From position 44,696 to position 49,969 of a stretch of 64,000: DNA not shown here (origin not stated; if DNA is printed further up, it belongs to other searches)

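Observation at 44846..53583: Bacterial-type AddB/AddA-like helicase-nuclease operon in an archaeal chromosome, with cysteine-bracketed nuclease domains on both subunits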

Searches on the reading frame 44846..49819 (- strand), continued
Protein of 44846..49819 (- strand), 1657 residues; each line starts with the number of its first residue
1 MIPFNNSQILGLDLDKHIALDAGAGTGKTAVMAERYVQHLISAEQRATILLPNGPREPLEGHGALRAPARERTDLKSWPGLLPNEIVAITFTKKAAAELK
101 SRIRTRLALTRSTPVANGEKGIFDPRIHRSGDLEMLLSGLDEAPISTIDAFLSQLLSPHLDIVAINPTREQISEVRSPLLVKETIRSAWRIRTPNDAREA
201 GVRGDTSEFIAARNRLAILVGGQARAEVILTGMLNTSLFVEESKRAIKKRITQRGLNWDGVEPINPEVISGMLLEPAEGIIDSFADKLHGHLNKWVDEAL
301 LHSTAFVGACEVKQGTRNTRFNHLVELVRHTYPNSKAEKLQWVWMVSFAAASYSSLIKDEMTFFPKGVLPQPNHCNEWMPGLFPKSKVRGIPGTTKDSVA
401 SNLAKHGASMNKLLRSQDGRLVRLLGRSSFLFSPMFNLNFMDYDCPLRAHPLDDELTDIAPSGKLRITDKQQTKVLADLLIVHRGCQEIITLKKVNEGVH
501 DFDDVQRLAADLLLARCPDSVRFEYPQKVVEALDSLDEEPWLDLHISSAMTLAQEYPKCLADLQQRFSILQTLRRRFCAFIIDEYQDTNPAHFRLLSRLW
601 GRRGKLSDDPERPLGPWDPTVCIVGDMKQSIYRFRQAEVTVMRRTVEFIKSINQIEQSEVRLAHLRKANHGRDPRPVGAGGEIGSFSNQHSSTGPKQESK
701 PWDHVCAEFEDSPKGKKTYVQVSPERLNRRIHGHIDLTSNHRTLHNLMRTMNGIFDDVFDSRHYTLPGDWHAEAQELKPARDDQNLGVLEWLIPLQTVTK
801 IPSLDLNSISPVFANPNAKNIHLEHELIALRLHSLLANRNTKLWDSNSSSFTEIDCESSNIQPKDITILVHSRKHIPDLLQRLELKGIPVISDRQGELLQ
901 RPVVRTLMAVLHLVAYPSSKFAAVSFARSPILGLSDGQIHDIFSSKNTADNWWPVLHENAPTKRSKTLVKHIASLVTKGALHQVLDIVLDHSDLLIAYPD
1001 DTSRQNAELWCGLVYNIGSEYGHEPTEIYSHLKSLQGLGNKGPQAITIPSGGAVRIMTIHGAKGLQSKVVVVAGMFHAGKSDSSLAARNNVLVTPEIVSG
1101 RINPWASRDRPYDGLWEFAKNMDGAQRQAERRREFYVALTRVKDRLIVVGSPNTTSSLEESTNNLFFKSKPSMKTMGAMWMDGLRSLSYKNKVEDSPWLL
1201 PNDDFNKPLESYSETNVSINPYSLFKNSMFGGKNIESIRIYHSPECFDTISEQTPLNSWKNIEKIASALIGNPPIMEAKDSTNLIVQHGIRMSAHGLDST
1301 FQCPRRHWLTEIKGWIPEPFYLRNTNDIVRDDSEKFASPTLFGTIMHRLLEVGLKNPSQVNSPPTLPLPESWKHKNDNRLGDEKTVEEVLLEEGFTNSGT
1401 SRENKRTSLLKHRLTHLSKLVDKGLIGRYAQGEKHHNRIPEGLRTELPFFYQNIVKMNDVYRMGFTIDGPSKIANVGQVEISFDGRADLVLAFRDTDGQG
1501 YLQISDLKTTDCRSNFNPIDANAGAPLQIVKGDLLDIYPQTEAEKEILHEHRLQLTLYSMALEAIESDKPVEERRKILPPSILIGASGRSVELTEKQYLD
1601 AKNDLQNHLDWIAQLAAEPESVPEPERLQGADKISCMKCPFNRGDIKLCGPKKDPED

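Call 41: search_solved_structures(query=A3, max_evalue=0.001, show_alignments=1)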
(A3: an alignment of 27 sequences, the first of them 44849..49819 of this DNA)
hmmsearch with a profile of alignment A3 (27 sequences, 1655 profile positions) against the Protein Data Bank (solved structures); distinct sequences matched with E-value up to 0.001: 21.
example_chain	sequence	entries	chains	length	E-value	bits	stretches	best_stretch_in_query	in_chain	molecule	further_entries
3u44_A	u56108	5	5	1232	1.9e-32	114.9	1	731-1154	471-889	ATP-dependent helicase/nuclease subunit A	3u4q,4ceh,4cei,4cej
6ppu_B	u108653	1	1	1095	4.5e-19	70.6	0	42-111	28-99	UvrD/REP helicase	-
6ppr_B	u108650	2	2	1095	4.5e-19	70.6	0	42-111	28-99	UvrD/REP helicase | DNA 3'-5' helicase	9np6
6ppj_B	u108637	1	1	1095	4.6e-19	70.5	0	42-111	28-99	UvrD/REP helicase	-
7sjr_B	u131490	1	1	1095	8.5e-19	69.7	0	42-111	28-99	DNA helicase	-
9dci_A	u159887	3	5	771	3.5e-16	61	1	566-640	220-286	ATP-dependent DNA helicase UvrD1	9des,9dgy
4c2u_A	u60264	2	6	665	3.4e-14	54.4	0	570-640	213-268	DNA HELICASE II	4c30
3lfu_A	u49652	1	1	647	4.2e-14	54.1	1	898-1081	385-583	DNA helicase II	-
4c2t_A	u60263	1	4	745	6.2e-14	53.6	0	570-640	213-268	DNA HELICASE II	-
1pjr_A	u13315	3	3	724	9.7e-14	52.9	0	566-640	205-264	PCRA | ATP-DEPENDENT HELICASE PCRA | HELICASE PCRA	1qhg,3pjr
2is1_A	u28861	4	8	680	4.1e-13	50.8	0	898-1081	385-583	DNA helicase II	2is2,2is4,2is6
8b1t_B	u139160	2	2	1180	4.4e-13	50.7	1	572-650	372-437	RecBCD enzyme subunit RecB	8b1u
1w36_B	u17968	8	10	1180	4.4e-13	50.7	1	572-650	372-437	EXODEOXYRIBONUCLEASE V BETA CHAIN | RecBCD enzyme subunit RecB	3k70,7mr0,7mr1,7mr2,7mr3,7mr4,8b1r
6sjb_B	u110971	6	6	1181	4.4e-13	50.7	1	572-650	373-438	RecBCD enzyme subunit RecB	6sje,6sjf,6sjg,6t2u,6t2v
5mbv_B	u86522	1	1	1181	4.4e-13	50.7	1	572-650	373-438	RecBCD enzyme subunit RecB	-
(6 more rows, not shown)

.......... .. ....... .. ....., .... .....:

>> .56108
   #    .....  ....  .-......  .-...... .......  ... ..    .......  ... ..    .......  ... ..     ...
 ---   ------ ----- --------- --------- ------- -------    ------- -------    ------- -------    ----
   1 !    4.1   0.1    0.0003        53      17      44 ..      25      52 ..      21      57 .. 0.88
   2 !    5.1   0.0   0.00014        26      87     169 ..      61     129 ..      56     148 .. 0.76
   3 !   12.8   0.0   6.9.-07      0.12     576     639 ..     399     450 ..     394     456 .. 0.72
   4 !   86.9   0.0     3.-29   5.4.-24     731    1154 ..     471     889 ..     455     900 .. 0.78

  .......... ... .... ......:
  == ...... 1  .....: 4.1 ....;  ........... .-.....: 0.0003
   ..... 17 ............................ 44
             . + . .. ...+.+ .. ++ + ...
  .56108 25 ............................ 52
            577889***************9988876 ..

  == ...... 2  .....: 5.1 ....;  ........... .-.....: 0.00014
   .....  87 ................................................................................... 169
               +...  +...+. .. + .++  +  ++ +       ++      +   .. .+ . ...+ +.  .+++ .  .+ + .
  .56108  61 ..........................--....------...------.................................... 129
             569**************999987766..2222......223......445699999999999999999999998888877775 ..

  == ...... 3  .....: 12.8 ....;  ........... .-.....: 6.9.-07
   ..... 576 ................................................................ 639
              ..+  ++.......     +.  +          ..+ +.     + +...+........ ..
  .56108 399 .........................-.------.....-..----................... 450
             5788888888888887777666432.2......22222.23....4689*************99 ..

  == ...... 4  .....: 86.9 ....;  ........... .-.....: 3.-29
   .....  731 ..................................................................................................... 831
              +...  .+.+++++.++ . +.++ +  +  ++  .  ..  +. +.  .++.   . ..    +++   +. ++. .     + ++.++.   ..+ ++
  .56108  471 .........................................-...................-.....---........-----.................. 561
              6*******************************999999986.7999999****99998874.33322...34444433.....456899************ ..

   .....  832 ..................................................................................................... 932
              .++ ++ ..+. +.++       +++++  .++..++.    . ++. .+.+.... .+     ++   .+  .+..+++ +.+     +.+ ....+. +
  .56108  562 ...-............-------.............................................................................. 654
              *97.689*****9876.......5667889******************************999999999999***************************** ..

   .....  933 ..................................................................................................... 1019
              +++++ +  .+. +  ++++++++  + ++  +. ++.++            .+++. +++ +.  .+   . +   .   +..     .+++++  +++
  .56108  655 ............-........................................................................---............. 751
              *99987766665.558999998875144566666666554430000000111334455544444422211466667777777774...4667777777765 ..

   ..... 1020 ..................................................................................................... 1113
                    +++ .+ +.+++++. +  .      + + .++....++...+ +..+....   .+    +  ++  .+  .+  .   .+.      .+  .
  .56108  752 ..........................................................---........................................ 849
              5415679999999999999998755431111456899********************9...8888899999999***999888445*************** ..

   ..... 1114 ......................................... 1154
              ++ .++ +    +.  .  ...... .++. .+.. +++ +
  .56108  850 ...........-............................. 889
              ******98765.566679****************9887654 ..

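Call 78: search_protein_families(library=padloc, proteins=[window:44846-49819:-], max_evalue=0.01)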
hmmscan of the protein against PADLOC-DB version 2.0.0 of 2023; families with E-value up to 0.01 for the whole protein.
window:44846-49819:- (1657 aa): 37 families (the best 25 are shown)
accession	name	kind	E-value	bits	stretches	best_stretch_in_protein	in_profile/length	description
PDLC00114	GajB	-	3.4e-19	66.9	2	854-1075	343-569/635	UrvD helicase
PDLC03802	RTasHel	-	1.5e-18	65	1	563-637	179-238/675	DRT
PDLC00132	GajB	-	1.4e-16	58.3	1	565-644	203-268/625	UrvD helicase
PDLC00117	GajB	-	2.7e-16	57.2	2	564-644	206-272/604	UrvD helicase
PDLC00122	GajB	-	8.1e-16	56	1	573-647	159-219/502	UrvD helicase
PDLC00103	GajB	-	4.9e-14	50.2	1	856-1075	339-542/612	UrvD helicase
PDLC00129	GajB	-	1.8e-12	44.7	1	562-647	210-282/594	UrvD helicase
PDLC00123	GajB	-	2.6e-12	44.1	2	571-643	171-228/540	UrvD helicase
PDLC00119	GajB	-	1.2e-10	39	1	564-640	206-267/565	UrvD helicase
PDLC00107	GajB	-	1.5e-10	38.4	2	564-644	203-268/587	UrvD helicase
PDLC00136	GajB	-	4.4e-10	37.1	1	561-647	191-262/570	UrvD helicase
PDLC00135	GajB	-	1.4e-09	35.4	1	14-105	19-72/603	UrvD helicase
PDLC00127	GajB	-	1.5e-08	31.6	1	564-634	189-247/594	UrvD helicase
PDLC00112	GajB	-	1.9e-08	31.4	1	559-643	194-263/581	UrvD helicase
PDLC00116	GajB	-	5.7e-08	29.9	0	563-645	146-214/557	UrvD helicase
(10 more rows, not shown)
